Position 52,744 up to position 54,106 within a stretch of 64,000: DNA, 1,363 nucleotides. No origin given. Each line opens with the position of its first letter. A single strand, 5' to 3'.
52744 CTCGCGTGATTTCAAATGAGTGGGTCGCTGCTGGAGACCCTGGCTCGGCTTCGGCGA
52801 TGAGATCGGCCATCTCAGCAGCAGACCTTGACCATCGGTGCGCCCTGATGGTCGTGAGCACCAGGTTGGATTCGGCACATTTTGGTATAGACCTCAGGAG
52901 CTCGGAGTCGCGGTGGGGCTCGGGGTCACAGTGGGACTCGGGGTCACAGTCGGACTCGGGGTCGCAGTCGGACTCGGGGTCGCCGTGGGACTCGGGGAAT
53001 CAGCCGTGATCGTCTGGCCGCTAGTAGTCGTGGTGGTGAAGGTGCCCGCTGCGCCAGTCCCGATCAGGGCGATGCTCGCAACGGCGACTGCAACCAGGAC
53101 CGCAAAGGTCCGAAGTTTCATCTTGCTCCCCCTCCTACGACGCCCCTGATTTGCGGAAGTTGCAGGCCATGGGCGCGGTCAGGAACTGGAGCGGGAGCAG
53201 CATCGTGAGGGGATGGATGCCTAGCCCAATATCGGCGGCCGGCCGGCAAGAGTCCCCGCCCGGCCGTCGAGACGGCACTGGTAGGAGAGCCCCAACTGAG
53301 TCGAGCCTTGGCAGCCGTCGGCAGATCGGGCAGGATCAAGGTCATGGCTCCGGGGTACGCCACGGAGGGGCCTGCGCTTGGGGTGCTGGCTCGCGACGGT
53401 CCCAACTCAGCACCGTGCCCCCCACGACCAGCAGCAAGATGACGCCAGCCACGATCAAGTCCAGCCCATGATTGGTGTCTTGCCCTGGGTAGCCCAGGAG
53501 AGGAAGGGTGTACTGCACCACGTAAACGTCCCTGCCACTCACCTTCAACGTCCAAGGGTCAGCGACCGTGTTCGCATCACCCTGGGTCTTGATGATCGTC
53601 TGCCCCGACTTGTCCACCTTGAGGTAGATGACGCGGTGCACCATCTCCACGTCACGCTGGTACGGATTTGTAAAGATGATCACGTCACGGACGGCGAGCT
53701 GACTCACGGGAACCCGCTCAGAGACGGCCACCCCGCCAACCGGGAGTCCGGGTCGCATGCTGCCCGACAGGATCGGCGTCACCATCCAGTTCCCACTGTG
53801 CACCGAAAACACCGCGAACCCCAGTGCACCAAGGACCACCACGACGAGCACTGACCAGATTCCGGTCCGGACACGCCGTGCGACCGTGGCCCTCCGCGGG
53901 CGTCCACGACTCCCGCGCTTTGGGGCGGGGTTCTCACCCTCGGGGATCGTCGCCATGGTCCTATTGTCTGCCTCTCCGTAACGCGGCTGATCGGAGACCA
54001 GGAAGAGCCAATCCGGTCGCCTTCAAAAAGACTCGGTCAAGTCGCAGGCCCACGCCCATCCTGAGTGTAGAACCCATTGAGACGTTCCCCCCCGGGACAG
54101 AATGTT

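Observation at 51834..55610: SipW-type signal peptidase embedded in a cluster of TasA/camelysin-like secreted proteins plus an anchored Ser/Thr-rich protein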

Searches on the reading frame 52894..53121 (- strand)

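Call 3: search_protein_families(library=pfam, proteins=[window:52894-53121:-], max_evalue=1)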
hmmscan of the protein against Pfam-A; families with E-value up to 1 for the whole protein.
window:52894-53121:- (75 aa): 1 family
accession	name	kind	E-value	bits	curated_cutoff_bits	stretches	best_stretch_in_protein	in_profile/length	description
PF21827.1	New_glue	-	0.018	15.2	31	1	1-68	1-61/94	New glue protein family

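Call 4: search_protein_families(library=ncbifam, proteins=[window:52894-53121:-], max_evalue=1)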
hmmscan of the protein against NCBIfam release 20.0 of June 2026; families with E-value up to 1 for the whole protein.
window:52894-53121:- (75 aa): 5 families
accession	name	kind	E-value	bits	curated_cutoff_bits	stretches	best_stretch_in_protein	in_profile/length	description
NF033186.1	internalin_K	exception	0.0036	15.8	1100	1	38-73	505-540/604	class 1 internalin InlK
NF033761.1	gliding_GltJ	equivalog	0.041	13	450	1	7-72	371-439/671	adventurous gliding motility protein GltJ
NF037973.1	metallo_SslE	exception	0.045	11.1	3000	1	7-73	14-80/1519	lipoprotein metalloprotease SslE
NF051431.1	Rv0361_Cterm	subfamily_domain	0.078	13.2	37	1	8-47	5-43/140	Rv0361 family membrane protein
TIGR03931.1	T7SS_Rv3446c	hypoth_equivalog_domain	0.15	12.4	47.6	1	7-58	8-59/194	type VII secretion-associated protein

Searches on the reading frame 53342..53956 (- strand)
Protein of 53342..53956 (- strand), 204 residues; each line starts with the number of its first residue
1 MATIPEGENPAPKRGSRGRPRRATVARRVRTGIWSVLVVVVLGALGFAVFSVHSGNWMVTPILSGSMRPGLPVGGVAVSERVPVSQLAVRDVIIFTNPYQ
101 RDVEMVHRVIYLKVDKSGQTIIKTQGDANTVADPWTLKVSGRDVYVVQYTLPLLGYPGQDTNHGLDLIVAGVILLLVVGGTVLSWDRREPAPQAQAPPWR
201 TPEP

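Call 3: search_protein_families(library=pfam, proteins=[window:53342-53956:-], max_evalue=1)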
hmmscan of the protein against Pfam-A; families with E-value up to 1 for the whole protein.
window:53342-53956:- (204 aa): 2 families
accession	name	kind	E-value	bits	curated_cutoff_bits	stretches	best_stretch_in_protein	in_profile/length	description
PF10502.14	Peptidase_S26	-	0.00016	22.1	22.9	1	38-111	5-79/168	Signal peptidase, peptidase S26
PF12454.13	Ecm33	-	0.41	11.3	23.2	1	117-130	25-38/40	GPI-anchored cell wall organization protein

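Call 4: search_protein_families(library=ncbifam, proteins=[window:53342-53956:-], max_evalue=1)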
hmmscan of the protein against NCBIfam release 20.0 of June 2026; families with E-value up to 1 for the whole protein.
window:53342-53956:- (204 aa): 3 families
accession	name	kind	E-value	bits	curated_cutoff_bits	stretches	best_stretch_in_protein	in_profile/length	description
TIGR02228.1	sigpep_I_arch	equivalog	5.7e-17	62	51.85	1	33-158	7-130/158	signal peptidase I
NF046067.1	SigPepSipWBacil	equivalog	4.5e-12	45.9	190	1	60-182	41-165/189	signal peptidase I SipW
TIGR02227.1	sigpep_I_bact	equivalog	2.7e-05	24.1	47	1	37-115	5-80/162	signal peptidase I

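Call 41: search_solved_structures(query=window:53342-53956:-, max_evalue=1, show_alignments=2)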
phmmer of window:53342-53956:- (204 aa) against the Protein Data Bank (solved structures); distinct sequences matched with E-value up to 1: 4.
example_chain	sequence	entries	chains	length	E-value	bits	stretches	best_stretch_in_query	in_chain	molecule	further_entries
7p2p_A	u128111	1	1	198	0.00057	22.8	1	57-136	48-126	Signal peptidase complex catalytic subunit SEC11A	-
7p2q_A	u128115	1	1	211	0.00085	22.2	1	58-138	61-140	Signal peptidase complex catalytic subunit SEC11C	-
9rjb_A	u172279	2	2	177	0.0012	21.8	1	57-136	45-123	Signal peptidase complex catalytic subunit SEC11A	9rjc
8hcr_I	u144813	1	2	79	0.33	13.8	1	166-202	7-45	CYTOCHROME AA3 SUBUNIT CtaJ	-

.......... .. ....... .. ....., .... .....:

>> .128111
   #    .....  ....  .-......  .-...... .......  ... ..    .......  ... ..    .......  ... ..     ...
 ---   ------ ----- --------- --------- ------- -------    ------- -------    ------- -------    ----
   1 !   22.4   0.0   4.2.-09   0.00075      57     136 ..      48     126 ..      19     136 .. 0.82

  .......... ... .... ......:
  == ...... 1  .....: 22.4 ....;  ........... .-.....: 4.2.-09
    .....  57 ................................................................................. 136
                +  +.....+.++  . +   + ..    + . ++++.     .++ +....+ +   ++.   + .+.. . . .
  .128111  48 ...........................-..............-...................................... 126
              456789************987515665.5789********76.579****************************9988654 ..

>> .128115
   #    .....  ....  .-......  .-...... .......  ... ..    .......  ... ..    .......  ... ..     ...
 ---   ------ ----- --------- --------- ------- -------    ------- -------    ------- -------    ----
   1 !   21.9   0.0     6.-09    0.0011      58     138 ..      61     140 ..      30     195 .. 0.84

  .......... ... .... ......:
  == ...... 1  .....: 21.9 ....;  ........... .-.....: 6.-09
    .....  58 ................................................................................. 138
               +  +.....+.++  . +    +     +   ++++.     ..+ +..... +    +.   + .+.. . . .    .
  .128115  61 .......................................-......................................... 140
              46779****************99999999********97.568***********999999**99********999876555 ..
